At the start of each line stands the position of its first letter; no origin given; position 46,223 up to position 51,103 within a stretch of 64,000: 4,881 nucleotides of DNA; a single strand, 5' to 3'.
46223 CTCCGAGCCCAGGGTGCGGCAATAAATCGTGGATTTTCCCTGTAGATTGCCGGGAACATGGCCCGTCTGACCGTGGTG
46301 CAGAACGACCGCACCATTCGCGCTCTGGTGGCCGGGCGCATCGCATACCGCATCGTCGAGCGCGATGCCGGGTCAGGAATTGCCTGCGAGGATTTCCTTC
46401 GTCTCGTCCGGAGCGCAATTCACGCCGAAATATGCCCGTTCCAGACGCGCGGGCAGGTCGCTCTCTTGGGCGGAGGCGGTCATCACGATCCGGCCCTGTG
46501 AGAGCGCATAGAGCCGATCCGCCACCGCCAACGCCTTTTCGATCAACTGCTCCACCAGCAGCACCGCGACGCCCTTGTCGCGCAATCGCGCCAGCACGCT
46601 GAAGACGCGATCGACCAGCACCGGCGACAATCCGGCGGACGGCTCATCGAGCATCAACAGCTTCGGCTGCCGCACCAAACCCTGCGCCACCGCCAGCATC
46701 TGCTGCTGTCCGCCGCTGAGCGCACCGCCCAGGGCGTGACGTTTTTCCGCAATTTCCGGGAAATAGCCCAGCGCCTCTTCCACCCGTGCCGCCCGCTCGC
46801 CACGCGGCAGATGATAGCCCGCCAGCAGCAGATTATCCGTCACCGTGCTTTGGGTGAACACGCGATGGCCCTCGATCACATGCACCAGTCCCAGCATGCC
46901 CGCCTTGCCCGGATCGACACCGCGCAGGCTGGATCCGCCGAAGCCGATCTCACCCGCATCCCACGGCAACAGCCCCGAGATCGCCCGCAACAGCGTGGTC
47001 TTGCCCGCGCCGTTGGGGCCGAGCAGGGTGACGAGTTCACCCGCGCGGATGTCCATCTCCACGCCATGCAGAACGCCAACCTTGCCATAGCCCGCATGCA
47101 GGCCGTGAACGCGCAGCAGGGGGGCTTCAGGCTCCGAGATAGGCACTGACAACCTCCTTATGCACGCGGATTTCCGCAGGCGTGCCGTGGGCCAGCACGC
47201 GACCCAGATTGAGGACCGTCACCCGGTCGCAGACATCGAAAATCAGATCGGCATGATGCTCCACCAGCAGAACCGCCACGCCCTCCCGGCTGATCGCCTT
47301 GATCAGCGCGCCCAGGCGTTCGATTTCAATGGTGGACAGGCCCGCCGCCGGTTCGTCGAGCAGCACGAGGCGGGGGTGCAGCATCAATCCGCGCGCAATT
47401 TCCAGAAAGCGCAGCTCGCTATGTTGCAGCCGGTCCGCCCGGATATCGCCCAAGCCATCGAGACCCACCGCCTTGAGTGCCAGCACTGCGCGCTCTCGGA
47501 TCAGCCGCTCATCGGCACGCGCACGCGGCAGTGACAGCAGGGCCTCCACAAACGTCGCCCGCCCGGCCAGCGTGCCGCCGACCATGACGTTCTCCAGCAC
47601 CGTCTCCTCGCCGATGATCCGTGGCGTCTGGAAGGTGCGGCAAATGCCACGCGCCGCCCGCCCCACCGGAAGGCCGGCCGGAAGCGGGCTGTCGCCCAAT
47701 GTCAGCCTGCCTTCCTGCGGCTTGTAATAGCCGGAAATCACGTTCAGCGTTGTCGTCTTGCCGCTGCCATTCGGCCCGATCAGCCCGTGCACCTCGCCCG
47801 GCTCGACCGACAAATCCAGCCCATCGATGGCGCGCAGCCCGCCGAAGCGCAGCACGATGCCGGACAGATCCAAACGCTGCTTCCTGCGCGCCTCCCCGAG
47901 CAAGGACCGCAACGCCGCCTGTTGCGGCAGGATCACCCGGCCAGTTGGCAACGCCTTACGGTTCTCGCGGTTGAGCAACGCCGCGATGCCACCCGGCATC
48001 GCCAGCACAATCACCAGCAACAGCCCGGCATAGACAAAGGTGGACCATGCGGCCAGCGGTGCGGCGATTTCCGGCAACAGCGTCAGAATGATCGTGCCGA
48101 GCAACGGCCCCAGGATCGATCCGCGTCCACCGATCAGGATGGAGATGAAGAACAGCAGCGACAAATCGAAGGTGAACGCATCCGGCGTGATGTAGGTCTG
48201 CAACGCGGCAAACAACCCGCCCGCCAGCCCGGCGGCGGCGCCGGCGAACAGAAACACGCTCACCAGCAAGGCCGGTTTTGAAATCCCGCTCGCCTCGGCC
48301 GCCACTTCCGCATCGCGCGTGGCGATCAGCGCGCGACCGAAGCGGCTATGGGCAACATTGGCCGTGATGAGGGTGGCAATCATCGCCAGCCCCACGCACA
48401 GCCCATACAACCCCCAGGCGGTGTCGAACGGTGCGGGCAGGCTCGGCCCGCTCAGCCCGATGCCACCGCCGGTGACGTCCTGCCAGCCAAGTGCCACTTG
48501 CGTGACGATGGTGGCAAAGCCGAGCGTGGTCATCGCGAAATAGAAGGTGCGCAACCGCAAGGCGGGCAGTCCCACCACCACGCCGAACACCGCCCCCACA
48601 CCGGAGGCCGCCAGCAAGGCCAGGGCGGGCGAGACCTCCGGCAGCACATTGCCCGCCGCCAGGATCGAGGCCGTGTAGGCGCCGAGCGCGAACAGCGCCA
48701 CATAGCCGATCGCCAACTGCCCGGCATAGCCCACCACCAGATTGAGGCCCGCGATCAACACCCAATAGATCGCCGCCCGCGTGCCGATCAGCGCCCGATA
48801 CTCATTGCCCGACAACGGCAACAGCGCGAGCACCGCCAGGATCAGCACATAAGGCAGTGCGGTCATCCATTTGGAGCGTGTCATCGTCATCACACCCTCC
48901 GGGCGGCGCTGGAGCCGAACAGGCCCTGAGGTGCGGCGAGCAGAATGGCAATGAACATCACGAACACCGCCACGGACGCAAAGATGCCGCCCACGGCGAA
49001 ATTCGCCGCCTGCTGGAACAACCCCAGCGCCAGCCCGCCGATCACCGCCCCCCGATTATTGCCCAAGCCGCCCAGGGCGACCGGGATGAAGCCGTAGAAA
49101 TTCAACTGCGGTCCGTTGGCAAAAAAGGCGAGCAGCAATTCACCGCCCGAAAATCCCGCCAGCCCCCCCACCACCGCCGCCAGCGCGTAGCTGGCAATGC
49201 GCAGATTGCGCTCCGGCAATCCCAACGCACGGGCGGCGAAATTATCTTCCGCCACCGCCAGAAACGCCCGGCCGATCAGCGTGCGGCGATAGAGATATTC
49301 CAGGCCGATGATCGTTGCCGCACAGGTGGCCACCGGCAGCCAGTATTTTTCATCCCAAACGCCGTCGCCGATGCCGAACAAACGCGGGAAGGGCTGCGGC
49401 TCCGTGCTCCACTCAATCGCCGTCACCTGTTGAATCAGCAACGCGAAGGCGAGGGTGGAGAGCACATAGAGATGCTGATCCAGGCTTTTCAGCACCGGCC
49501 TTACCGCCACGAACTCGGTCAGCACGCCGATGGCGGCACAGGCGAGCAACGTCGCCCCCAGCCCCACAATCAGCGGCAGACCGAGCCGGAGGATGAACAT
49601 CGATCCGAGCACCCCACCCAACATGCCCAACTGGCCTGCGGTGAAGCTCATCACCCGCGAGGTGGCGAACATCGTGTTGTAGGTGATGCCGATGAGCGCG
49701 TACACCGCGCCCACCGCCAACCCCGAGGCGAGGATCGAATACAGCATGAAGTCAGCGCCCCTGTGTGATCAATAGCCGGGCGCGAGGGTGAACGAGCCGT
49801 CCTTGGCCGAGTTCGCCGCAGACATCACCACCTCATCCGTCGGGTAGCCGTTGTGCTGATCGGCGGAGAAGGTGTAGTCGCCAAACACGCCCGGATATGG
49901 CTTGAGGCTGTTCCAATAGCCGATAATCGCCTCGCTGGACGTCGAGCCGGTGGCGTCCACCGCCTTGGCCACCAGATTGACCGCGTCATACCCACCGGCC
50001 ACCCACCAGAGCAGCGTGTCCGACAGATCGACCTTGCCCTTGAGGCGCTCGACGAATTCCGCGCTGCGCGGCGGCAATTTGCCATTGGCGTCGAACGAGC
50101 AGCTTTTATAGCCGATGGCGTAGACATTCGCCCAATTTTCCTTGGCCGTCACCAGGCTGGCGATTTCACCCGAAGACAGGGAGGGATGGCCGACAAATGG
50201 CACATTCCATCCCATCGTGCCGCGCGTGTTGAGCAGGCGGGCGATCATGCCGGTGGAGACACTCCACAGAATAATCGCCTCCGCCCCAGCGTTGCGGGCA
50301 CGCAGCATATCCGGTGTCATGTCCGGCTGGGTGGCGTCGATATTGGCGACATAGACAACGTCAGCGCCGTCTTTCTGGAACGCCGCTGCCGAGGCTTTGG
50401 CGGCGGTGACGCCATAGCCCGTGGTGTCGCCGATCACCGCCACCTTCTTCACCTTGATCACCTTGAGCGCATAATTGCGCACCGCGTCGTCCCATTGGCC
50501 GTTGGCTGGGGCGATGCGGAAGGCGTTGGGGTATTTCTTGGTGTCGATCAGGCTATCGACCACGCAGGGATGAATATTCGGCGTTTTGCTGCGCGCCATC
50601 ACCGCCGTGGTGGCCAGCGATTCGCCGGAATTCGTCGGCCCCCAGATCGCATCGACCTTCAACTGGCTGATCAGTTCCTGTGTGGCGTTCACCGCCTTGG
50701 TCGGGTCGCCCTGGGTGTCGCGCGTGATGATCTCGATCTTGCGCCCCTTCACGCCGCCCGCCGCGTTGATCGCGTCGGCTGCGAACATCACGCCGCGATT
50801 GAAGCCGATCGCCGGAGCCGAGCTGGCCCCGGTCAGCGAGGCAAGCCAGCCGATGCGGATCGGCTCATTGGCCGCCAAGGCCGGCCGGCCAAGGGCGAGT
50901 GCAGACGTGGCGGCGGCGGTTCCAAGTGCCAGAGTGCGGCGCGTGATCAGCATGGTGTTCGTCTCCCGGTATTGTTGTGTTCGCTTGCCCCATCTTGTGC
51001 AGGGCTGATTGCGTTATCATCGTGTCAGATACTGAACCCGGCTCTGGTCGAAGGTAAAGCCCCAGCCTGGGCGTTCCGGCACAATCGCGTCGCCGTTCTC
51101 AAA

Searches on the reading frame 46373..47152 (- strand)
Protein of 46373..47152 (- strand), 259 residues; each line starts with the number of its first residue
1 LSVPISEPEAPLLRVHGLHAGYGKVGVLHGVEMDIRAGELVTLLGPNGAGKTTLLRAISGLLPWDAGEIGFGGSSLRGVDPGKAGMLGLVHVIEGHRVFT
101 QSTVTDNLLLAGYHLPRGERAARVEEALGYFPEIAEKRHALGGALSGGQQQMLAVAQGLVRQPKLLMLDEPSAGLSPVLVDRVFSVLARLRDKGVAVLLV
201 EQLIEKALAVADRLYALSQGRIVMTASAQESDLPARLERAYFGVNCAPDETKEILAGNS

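Call 88: search_protein_families(library=pfam, proteins=[window:46373-47152:-], max_evalue=0.0001)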
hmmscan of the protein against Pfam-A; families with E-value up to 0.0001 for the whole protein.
window:46373-47152:- (259 aa): 4 families
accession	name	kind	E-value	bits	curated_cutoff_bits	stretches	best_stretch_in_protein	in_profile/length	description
PF00005.33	ABC_tran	-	2.3e-28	99.9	25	1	28-172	1-136/137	ABC transporter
PF13304.12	AAA_21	-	5.5e-11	43.5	27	1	42-90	3-63/304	AAA domain, putative AbiEii toxin, Type IV TA system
PF02463.25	SMC_N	-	2.3e-05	24.4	40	0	40-59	26-45/220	RecF/RecN/SMC N terminal domain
PF13555.12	AAA_29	-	6.9e-05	23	27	0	26-62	10-46/61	P-loop containing region of AAA domain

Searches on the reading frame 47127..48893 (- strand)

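Call 88: search_protein_families(library=pfam, proteins=[window:47127-48893:-], max_evalue=0.0001)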
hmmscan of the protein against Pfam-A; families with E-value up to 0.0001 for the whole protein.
window:47127-48893:- (588 aa): 3 families
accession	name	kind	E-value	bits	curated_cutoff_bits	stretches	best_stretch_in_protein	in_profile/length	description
PF02653.21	BPD_transp_2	-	1.8e-31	109.7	26.8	1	38-295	7-268/269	Branched-chain amino acid transport system / permease component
PF00005.33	ABC_tran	-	4.2e-22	79.7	25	1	357-516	2-136/137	ABC transporter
PF12399.14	BCA_ABC_TP_C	-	2.9e-08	33.6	25.5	1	565-588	1-24/27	Branched-chain amino acid ATP-binding cassette transporter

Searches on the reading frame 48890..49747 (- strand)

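Call 88: search_protein_families(library=pfam, proteins=[window:48890-49747:-], max_evalue=0.0001)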
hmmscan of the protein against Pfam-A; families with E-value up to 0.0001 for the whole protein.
window:48890-49747:- (285 aa): 1 family
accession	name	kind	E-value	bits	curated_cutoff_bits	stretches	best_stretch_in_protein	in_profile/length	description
PF02653.21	BPD_transp_2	-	5.4e-23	81.9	26.8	1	6-269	2-266/269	Branched-chain amino acid transport system / permease component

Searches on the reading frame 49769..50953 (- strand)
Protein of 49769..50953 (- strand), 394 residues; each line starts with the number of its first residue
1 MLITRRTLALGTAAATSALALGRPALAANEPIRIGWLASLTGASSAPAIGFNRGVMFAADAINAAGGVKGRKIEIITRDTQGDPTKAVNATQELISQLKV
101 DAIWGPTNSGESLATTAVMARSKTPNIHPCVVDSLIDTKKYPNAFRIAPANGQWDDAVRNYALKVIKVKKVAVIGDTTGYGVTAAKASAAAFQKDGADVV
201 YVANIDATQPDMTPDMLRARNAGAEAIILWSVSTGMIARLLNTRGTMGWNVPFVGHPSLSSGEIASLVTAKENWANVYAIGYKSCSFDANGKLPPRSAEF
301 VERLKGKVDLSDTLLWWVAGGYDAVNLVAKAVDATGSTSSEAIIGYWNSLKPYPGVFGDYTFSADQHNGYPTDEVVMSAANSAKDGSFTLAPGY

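Call 88: search_protein_families(library=pfam, proteins=[window:49769-50953:-], max_evalue=0.0001)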
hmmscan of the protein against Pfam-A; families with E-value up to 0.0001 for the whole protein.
window:49769-50953:- (394 aa): 4 families
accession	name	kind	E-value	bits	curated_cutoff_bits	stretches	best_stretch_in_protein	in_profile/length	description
PF13458.12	Peripla_BP_6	-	2.2e-54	185.9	31.7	1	31-368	1-328/343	Periplasmic binding protein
PF01094.35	ANF_receptor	-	1.3e-22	80.7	25.4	1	55-339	6-297/353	Receptor family ligand binding region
PF13433.12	Peripla_BP_5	-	4.1e-15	56.2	27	1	32-344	1-303/363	Periplasmic binding protein domain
PF13407.12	Peripla_BP_4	-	4.4e-05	23.6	35.1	0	65-138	149-222/258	Periplasmic binding protein domain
